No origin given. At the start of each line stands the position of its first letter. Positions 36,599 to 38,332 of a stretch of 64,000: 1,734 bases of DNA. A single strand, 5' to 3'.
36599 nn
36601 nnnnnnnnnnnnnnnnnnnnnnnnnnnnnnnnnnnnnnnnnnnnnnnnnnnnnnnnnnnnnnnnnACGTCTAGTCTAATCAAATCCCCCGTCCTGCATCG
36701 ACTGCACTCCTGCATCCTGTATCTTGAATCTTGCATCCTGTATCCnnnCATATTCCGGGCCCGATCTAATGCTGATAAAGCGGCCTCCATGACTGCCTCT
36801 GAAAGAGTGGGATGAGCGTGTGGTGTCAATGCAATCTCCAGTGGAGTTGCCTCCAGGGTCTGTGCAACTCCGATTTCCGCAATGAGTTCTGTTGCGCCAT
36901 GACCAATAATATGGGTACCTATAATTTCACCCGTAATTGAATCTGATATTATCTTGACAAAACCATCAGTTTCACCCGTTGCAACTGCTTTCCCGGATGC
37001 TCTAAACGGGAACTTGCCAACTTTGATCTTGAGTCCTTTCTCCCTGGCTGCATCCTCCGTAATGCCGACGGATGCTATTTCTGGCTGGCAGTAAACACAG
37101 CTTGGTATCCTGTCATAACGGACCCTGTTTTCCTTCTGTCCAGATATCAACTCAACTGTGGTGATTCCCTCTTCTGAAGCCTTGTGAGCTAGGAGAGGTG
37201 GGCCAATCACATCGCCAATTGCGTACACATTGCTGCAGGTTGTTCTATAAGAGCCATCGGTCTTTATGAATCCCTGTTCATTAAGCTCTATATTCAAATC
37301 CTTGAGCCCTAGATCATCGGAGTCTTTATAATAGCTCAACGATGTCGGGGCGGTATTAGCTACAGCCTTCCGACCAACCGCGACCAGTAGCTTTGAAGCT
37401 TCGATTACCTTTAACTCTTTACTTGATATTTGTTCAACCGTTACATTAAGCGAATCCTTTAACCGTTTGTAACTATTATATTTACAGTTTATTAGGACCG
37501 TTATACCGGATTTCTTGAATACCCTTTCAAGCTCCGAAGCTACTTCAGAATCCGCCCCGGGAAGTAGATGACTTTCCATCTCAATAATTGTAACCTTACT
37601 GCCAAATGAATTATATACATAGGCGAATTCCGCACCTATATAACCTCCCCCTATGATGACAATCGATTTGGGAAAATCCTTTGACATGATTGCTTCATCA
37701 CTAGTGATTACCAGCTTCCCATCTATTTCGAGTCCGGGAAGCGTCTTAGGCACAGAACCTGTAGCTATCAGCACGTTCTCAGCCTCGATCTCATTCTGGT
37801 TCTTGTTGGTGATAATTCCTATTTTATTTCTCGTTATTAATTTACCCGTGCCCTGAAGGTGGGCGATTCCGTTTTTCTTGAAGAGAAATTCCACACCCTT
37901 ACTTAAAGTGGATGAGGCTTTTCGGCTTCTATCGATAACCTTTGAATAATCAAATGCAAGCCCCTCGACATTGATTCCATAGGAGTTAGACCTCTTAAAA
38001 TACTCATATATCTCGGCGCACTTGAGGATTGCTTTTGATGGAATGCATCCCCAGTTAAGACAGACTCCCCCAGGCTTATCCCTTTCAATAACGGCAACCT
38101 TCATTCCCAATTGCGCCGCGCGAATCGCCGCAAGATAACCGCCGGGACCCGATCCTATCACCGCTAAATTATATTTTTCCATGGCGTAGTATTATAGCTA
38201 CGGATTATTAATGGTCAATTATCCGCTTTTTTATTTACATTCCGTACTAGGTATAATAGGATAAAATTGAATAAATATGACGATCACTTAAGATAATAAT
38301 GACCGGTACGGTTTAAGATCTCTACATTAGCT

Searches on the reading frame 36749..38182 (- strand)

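Call 72: search_protein_families(library=pfam, proteins=[window:36749-38182:-], max_evalue=0.00001)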
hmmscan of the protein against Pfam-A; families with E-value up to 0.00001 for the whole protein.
window:36749-38182:- (478 aa): 11 families
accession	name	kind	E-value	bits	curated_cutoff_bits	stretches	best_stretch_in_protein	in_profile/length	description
PF07992.20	Pyr_redox_2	-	4.2e-68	230.3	26.1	1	4-339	1-291/291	Pyridine nucleotide-disulphide oxidoreductase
PF02852.28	Pyr_redox_dim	-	2.3e-37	128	25.3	1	359-468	1-110/110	Pyridine nucleotide-disulphide oxidoreductase, dimerisation domain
PF00070.33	Pyr_redox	-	7.4e-24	84.5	22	1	173-249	1-79/82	Pyridine nucleotide-disulphide oxidoreductase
PF13738.12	Pyr_redox_3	-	1.9e-10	40.9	30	1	120-270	111-266/305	Pyridine nucleotide-disulphide oxidoreductase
PF13450.12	NAD_binding_8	-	1.2e-09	38.8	21.9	0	8-42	1-36/68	NAD(P)-binding Rossmann-like domain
PF03486.20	HI0933_like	-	2.4e-09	37.4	50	0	5-36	2-33/244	HI0933-like protein Rossmann domain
PF01266.30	DAO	-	1.3e-07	31.9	27.9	0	6-39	2-37/353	FAD dependent oxidoreductase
PF01134.28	GIDA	-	2e-07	30.9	22.1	0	6-143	2-150/391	Glucose inhibited division protein A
PF00890.30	FAD_binding_2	-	2.3e-07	30.8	20.4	0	6-44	2-40/414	FAD binding domain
PF02737.24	3HCDH_N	-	3.4e-06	27.5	22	0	174-228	2-56/180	3-hydroxyacyl-CoA dehydrogenase, NAD binding domain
PF12831.13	FAD_oxidored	-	4.3e-06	26.7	27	0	6-36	2-32/416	FAD dependent oxidoreductase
